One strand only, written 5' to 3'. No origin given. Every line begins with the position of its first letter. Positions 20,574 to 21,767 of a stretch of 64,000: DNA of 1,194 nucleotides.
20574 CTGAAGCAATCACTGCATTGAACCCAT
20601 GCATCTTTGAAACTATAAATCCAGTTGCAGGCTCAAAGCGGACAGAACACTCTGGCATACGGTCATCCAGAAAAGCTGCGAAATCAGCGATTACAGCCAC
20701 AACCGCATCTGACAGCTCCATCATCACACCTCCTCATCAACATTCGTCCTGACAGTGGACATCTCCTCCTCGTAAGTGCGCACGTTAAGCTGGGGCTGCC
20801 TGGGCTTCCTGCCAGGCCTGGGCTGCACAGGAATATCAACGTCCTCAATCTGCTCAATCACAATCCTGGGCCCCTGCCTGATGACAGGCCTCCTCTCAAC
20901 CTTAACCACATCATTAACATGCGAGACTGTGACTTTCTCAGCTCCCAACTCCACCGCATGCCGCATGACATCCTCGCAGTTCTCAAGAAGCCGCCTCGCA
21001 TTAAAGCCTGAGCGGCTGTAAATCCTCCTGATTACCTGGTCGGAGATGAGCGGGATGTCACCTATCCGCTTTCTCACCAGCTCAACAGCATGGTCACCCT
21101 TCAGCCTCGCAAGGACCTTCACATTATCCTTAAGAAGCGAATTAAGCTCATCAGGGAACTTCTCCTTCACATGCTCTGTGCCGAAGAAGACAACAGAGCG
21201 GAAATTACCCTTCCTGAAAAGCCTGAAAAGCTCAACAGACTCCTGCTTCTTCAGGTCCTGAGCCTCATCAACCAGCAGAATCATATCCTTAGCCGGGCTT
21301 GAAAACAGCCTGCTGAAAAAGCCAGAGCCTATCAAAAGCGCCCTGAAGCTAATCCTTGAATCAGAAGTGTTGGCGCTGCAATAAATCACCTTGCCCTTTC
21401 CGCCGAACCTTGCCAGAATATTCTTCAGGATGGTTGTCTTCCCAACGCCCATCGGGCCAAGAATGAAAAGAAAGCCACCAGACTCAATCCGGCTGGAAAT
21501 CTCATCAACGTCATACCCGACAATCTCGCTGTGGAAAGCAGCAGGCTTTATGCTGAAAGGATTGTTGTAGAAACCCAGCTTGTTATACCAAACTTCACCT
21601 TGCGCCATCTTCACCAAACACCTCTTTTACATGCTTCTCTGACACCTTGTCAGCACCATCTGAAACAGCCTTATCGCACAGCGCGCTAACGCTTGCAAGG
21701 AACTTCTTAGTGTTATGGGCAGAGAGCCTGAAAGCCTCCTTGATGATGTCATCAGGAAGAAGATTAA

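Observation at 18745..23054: Uncharacterised six-gene operon: Cys-repeat membrane protein, two paralogous AAA+ ATPases and three orphan proteins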

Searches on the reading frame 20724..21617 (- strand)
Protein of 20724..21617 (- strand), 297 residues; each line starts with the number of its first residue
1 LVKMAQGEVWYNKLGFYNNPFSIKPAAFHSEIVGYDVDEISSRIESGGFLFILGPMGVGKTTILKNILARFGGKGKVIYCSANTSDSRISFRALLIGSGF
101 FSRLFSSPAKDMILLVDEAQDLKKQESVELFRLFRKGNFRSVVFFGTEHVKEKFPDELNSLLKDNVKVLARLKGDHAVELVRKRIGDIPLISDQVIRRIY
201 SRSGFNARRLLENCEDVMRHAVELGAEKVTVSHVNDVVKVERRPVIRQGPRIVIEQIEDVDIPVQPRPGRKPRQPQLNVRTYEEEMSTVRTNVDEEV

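Call 3: search_protein_families(library=pfam, proteins=[window:20724-21617:-], max_evalue=1)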
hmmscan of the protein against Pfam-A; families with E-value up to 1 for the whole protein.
window:20724-21617:- (297 aa): 30 families (the best 25 are shown)
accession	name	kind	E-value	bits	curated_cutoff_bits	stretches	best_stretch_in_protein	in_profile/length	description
PF13401.12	AAA_22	-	3.7e-09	37.4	27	2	46-93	4-52/130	AAA domain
PF13173.12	AAA_14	-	4.6e-06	27.1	27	1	49-137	4-88/129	AAA domain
PF01637.24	ATPase_2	-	8.5e-06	26.2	33.2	1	44-200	15-124/225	ATPase domain predominantly from Archaea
PF13191.12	AAA_16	-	9.3e-06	26.7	32.6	1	45-105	22-83/167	AAA ATPase domain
PF13245.12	AAA_19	-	3.1e-05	24.6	25.1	1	49-146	13-124/134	AAA domain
PF20720.3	nSTAND3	-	0.00012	22.3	27.2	1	39-85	9-55/155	Novel STAND NTPase 3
PF25199.1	nSTAND_NTPase5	-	0.00012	22.3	34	1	43-125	37-111/145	Novel STAND NTPase 5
PF00005.33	ABC_tran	-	0.00024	22.2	25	1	38-86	2-51/137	ABC transporter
PF07728.20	AAA_5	-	0.00041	20.8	22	1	50-94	2-47/139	AAA domain (dynein-related subfamily)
PF00004.35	AAA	-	0.00059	20.7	21.2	1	52-131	3-89/131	ATPase family associated with various cellular activities (AAA)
PF03266.21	NTPase_1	-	0.0032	17.8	23.9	1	50-106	2-62/168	NTPase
PF02562.22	PhoH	-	0.0042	17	27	1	111-185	120-191/205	PhoH-like protein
PF13604.12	AAA_30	-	0.0046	17.2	27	1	48-146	19-123/191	AAA domain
PF02367.23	TsaE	-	0.0059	17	26.6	1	40-77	14-51/128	Threonylcarbamoyl adenosine biosynthesis protein TsaE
PF13238.12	AAA_18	-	0.0062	17.4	29.4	1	51-90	2-40/128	AAA domain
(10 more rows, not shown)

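Call 4: search_protein_families(library=padloc, proteins=[window:20724-21617:-], max_evalue=1)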
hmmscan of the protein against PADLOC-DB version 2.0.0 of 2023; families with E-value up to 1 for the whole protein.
window:20724-21617:- (297 aa): 9 families
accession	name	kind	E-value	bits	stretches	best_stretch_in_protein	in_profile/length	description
PDLC04140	mad8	-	1.2e-08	32.8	1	39-117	19-105/314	mads_8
PDLC04789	PDC-S01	-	4.1e-05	20.8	1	38-124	8-87/375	-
PDLC04135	mad3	-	0.0023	15.6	1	43-75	19-50/374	mads_3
PDLC00279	PtuA1|PtuA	-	0.004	14.4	1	48-83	27-62/416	AAA ATPase domain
PDLC00305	PtuA1|PtuA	-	0.0071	13.7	1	50-85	26-62/392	AAA ATPase domain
PDLC02372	Nhi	-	0.0081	12.9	1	40-144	194-293/470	-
PDLC02350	AbiO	-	0.021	11.6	1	39-145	185-292/468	AbiO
PDLC04791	PDC-S01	-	0.03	11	1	51-124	23-94/395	-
PDLC04606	PDC-M37B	-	0.032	11.4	1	50-81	177-208/390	-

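Call 7: search_protein_families(library=ncbifam, proteins=[window:20724-21617:-], max_evalue=0.1)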
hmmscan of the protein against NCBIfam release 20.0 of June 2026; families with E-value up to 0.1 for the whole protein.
window:20724-21617:- (297 aa): 68 families (the best 25 are shown)
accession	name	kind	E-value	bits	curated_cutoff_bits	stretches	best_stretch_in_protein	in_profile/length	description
TIGR03015.1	pepcterm_ATPase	hypoth_equivalog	4e-06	26.5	324.5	1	45-72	41-68/269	XrtA/PEP-CTERM system-associated ATPase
TIGR02673.1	FtsE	equivalog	9.8e-05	22.1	264.85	1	38-70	19-51/214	cell division ATP-binding protein FtsE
NF040729.1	ABC_ATP_SaoA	equivalog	0.00014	21.4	360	1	37-96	21-80/248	ABC transporter ATP-binding protein SaoA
NF040933.2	ABC_arch_GlcV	equivalog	0.00017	20.6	450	1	36-67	21-52/357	glucose ABC transporter ATP-binding protein GlcV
NF006987.0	PRK09452.1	equivalog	0.00018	20.4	482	1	37-67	33-63/378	spermidine/putrescine ABC transporter ATP-binding protein PotA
NF043075.1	MMSYN1_0197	equivalog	0.00053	19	550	1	37-84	18-66/341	spermidine/putrescine ABC transporter ATP-binding protein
TIGR03771.1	anch_rpt_ABC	equivalog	0.00081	19.2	268.8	1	44-84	3-44/223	anchored repeat-type ABC transporter ATP-binding subunit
TIGR03258.1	PhnT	equivalog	0.0013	17.8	499.15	1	29-69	19-56/359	2-aminoethylphosphonate ABC transport system ATP-binding subunit PhnT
TIGR00416.1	sms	equivalog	0.0013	17.6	403.05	1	44-97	91-145/454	DNA repair protein RadA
TIGR01194.1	cyc_pep_trnsptr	subfamily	0.0015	17.2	286.2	1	34-95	354-417/554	cyclic peptide export ABC transporter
TIGR03265.1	PhnT2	equivalog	0.0017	17.7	457.7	1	37-67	20-50/353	putative 2-aminoethylphosphonate ABC transporter ATP-binding protein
NF008105.0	PRK10851.1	equivalog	0.0019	16.9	502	1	38-68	19-49/362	sulfate/thiosulfate ABC transporter ATP-binding protein CysA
NF007082.0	PRK09536.1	equivalog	0.002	17.3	537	1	37-67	19-49/402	corrinoid ABC transporter ATPase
TIGR02315.1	ABC_phnC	equivalog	0.0021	17.6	266.1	1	37-67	18-48/243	phosphonate ABC transporter ATP-binding protein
NF008421.0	PRK11248.1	equivalog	0.0024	17.4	357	1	37-71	17-50/255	taurine ABC transporter ATP-binding subunit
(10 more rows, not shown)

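Call 10: find_homologous_proteins(query=window:20724-21617:-, max_evalue=0.001)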
Query window:20724-21617:- (297 aa): 186 proteins with E <= 0.001 among 2008 candidates; the best 120 are listed.
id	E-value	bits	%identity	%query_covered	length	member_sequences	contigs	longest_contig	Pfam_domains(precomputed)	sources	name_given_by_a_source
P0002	4.3e-191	651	100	100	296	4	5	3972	PF13173.13,PF13401.13,PF01637.25,PF13191.13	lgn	-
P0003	4.6e-116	405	59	99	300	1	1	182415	PF13173.13,PF00005.34,PF13245.13,PF00004.36,PF13401.13,PF01637.25,PF25199.2,PF13191.13,PF24389.2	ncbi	-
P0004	1.2e-114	400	60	99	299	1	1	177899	PF13173.13,PF13401.13,PF25199.2,PF13191.13,PF24389.2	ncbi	-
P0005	1.4e-113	397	60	96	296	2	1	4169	PF13173.13,PF13245.13,PF13401.13,PF25199.2,PF13191.13,PF24389.2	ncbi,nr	ncbi:ATP-binding protein, partial [Candidatus Woesearchaeota archaeon]|nr:ATP-binding protein [Candi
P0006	2.7e-111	389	59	96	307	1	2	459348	PF13173.13,PF13245.13,PF13401.13,PF13191.13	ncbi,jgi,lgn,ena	-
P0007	7.2e-111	388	59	99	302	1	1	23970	PF13173.13,PF00005.34,PF13245.13,PF13401.13,PF01637.25,PF25199.2,PF24389.2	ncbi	-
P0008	7.2e-111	388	59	97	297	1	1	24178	PF13173.13,PF13401.13,PF01637.25,PF25199.2,PF13191.13,PF24389.2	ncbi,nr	ncbi:AAA family ATPase [Candidatus Woesearchaeota archaeon]|nr:AAA family ATPase [Candidatus Woesear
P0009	3.1e-109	383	58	99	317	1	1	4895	PF13173.13,PF13401.13,PF01637.25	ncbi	-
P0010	2.7e-107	376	57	99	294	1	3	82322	PF13173.13,PF13401.13,PF01637.25,PF13191.13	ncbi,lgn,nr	ncbi:ATP-binding protein [Candidatus Woesearchaeota archaeon]|nr:ATP-binding protein [Candidatus Woe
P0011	6.9e-107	375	55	98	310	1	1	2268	PF13173.13,PF13401.13,PF13191.13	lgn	-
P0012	4.0e-105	369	56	98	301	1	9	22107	PF13173.13,PF13401.13,PF01637.25,PF25199.2,PF20720.4,PF13191.13,PF24389.2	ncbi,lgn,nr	ncbi:AAA family ATPase [Candidatus Woesearchaeota archaeon]|nr:AAA family ATPase [Candidatus Woesear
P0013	4.6e-105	369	58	98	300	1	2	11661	PF13173.13,PF13401.13,PF13191.13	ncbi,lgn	-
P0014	4.8e-70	254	43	94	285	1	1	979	-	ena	-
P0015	7.2e-69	250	43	95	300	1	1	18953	PF13173.13,PF24883.3,PF13401.13,PF01637.25,PF25199.2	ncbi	-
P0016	1.2e-68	249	44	95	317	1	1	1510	PF13173.13,PF01637.25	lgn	-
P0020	4.4e-65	238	41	97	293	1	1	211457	PF01637.25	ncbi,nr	ncbi:MAG: hypothetical protein GY861_09150 [bacterium]|nr:hypothetical protein [bacterium]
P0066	1.5e-55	206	44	78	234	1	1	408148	PF13173.13,PF13401.13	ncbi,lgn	-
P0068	2.6e-55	206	44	80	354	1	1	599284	PF13173.13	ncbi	-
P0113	4.8e-52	195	39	98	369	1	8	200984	-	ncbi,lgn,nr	ncbi:hypothetical protein HYU40_02885 [Candidatus Woesearchaeota archaeon]|nr:hypothetical protein [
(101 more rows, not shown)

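Call 11: find_encoding_contigs(protein=P0003, flank=8000, max_places=1)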
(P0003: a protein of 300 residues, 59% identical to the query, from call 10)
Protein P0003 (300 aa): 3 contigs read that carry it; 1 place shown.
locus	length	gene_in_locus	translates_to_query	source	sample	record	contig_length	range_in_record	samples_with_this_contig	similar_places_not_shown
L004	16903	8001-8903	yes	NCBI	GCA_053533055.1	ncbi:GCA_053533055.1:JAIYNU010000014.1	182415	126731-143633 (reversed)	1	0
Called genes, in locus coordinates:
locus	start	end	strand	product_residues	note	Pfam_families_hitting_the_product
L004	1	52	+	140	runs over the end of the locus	-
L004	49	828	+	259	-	-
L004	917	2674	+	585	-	PF00009:GTP_EFTU, PF01926:MMR_HSR1 (weak), PF22042:EF-G_D2 (faint), PF03144:GTP_EFTU_D2 (weak), PF11987:IF-2, PF14578:GTP_EFTU_D4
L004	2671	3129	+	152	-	PF13636:Methyltranf_PUA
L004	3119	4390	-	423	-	-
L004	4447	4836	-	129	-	PF04027:DUF371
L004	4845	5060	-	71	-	-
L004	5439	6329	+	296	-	PF00733:Asn_synthase, PF24167:DUF7411 (weak), PF00733:Asn_synthase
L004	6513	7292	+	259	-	-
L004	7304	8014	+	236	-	PF13173:AAA_14 (weak)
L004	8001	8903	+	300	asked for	PF24389:ORC-CDC6-like (faint), PF00005:ABC_tran (faint), PF01637:ATPase_2 (weak), PF13191:AAA_16 (faint), PF13245:AAA_19 (faint), PF25199:nSTAND_NTPase5 (faint), PF13173:AAA_14 (weak), PF13401:AAA_22 (weak), +1 more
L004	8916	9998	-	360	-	PF03193:RsgA_GTPase (faint), PF01926:MMR_HSR1, PF02421:FeoB_N, PF16897:MMR_HSR1_Xtn, PF02824:TGS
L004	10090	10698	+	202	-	PF00702:Hydrolase, PF13419:HAD_2, PF13242:Hydrolase_like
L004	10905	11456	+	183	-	PF05552:MS_channel_1st_1 (weak), PF00924:MS_channel_2nd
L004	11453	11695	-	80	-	PF03685:UPF0147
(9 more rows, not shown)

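Call 12: find_encoding_contigs(protein=P0006, flank=8000, max_places=1)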
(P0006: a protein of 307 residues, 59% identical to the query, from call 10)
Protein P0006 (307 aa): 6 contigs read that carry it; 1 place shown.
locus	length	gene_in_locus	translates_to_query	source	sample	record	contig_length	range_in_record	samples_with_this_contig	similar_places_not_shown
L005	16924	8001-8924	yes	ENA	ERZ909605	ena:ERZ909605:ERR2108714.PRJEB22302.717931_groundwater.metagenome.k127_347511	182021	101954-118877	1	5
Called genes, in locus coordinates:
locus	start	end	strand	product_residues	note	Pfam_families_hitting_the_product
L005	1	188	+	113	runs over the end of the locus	PF01920:Prefoldin_2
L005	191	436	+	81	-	PF03685:UPF0147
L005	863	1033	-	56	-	-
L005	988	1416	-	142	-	-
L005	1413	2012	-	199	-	PF09339:HTH_IclR (weak), PF01909:NTP_transf_2, PF18765:Polbeta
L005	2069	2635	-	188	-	PF05552:MS_channel_1st_1 (weak), PF00924:MS_channel_2nd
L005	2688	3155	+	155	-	PF13636:Methyltranf_PUA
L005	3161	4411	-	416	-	-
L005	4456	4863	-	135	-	PF04027:DUF371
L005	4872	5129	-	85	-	-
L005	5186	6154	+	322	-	PF00733:Asn_synthase, PF24167:DUF7411, PF00733:Asn_synthase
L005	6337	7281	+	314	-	-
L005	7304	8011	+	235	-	-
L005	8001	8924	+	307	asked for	PF13191:AAA_16 (weak), PF13245:AAA_19 (faint), PF13173:AAA_14 (weak), PF13401:AAA_22 (faint)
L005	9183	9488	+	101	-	-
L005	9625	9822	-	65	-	PF15919:HicB_lk_antitox (weak)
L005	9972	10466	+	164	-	-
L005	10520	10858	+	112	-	-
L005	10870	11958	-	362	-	PF03193:RsgA_GTPase (faint), PF01926:MMR_HSR1, PF02421:FeoB_N, PF16897:MMR_HSR1_Xtn, PF02824:TGS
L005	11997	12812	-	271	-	PF18928:DUF5677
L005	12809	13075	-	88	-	-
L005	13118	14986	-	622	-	PF00009:GTP_EFTU, PF01926:MMR_HSR1 (weak), PF22042:EF-G_D2 (faint), PF03144:GTP_EFTU_D2 (weak), PF11987:IF-2, PF14578:GTP_EFTU_D4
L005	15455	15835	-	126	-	PF01850:PIN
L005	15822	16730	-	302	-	-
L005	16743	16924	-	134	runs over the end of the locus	PF05168:HEPN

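Call 13: find_encoding_contigs(protein=P0020, flank=8000, max_places=1)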
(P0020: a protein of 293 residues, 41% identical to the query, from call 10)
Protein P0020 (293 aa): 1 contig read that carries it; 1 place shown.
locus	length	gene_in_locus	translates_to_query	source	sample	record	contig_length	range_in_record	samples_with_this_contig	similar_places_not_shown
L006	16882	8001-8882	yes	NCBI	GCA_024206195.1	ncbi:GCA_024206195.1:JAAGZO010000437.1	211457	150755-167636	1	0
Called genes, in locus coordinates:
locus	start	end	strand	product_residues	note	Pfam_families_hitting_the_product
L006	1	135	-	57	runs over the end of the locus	PF07754:Ribosomal_aS21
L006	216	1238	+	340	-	PF02005:TRM, PF05175:MTS, PF02475:TRM5-TYW2_MTfase (weak), PF13847:Methyltransf_31 (faint), PF02005:TRM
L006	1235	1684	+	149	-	PF13636:Methyltranf_PUA (weak)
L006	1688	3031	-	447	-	-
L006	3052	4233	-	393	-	-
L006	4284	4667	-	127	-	PF04027:DUF371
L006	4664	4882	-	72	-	-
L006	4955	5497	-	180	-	-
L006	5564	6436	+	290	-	PF00733:Asn_synthase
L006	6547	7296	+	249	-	-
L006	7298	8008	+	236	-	PF00931:NB-ARC (faint), PF00005:ABC_tran (weak), PF13173:AAA_14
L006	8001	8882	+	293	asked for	PF01637:ATPase_2 (faint)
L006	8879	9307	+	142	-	-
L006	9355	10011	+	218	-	-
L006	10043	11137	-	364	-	PF00350:Dynamin_N (faint), PF01926:MMR_HSR1, PF02421:FeoB_N, PF16897:MMR_HSR1_Xtn, PF02824:TGS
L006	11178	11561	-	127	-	-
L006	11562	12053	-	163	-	-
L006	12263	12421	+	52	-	PF23477:zf_Tbcl_2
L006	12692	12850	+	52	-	PF23477:zf_Tbcl_2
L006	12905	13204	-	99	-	-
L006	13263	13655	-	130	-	-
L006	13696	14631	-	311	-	-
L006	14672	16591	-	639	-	PF00270:DEAD, PF01637:ATPase_2 (faint), PF04851:ResIII, PF20720:nSTAND3 (weak), PF22527:DEXQc_Suv3 (weak), PF00271:Helicase_C, PF08148:DSHCT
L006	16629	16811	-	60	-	-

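Call 17: find_encoding_contigs(protein=P0066, flank=7000, max_places=1)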
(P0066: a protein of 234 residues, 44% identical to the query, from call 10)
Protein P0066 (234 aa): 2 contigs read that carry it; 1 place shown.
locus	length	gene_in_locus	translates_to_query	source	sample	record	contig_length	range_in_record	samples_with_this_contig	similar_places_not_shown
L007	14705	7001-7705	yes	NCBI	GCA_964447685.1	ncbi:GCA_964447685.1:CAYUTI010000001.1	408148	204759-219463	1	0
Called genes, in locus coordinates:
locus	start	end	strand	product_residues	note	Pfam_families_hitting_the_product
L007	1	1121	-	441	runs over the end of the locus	PF19289:PmbA_TldD_3rd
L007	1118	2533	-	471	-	PF01523:PmbA_TldD_1st, PF19290:PmbA_TldD_2nd (weak), PF19289:PmbA_TldD_3rd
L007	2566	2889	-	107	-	-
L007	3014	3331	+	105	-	-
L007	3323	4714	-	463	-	PF02934:GatB_N, PF02637:GatB_Yqey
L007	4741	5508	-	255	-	PF03372:Exo_endo_phos, PF14529:Exo_endo_phos_2 (weak)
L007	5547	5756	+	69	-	-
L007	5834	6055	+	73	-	-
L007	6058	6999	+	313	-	PF13191:AAA_16 (faint), PF13173:AAA_14, PF13401:AAA_22 (faint), PF00004:AAA (weak)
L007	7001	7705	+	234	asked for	PF13173:AAA_14 (weak), PF13401:AAA_22 (faint)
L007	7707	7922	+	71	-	-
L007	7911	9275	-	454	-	PF01425:Amidase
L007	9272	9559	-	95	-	PF02686:GatC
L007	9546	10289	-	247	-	PF13487:HD_5, PF01966:HD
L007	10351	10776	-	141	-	-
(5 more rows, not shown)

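Call 18: find_encoding_contigs(protein=P0068, flank=7000, max_places=1)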
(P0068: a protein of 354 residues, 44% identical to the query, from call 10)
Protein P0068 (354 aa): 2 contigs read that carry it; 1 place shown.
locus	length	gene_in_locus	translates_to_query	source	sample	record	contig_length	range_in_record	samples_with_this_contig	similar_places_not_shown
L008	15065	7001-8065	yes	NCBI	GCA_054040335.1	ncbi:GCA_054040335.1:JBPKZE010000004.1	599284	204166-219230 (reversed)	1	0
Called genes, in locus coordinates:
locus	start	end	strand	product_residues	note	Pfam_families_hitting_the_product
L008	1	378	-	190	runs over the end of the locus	PF00827:Ribosomal_L15e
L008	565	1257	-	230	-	PF07737:ATLF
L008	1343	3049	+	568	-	PF17892:Cadherin_5 (weak), PF17963:Big_9 (weak), PF18911:PKD_4 (faint)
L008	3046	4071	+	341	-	PF02272:DHHA1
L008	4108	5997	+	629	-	PF04473:DUF553 (weak), PF01841:Transglut_core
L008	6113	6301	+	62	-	-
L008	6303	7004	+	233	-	PF13173:AAA_14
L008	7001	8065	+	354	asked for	PF13173:AAA_14 (weak)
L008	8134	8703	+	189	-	PF01876:RNase_P_p30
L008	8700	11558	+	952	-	PF04151:PPC, PF00082:Peptidase_S8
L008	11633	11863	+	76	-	-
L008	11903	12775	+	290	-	PF07136:DUF1385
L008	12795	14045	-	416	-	PF07705:CARDB (faint)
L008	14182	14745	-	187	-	PF01966:HD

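Call 19: find_encoding_contigs(protein=P0113, flank=7000, max_places=1)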
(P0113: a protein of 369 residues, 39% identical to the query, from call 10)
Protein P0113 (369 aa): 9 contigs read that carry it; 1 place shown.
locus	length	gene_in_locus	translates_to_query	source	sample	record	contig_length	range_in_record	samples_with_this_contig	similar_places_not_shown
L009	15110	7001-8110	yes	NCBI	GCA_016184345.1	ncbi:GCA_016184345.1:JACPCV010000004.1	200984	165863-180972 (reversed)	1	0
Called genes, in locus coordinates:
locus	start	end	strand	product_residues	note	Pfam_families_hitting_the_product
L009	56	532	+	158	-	PF13636:Methyltranf_PUA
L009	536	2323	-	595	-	-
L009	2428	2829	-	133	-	PF04027:DUF371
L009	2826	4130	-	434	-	PF20720:nSTAND3 (faint), PF13173:AAA_14, PF13635:DUF4143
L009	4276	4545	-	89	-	-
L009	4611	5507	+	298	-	PF00733:Asn_synthase, PF24167:DUF7411 (weak), PF00733:Asn_synthase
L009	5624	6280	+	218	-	-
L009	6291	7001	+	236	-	PF13191:AAA_16 (faint), PF13401:AAA_22 (faint)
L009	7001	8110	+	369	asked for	-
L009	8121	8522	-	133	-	PF10130:PIN_2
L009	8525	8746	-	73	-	PF26688:RHH_12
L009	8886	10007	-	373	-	PF03193:RsgA_GTPase (faint), PF01926:MMR_HSR1, PF02421:FeoB_N, PF16897:MMR_HSR1_Xtn, PF02824:TGS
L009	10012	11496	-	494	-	PF01637:ATPase_2, PF13173:AAA_14 (weak), PF03008:DUF234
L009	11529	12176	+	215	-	PF04967:HTH_10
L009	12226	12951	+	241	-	-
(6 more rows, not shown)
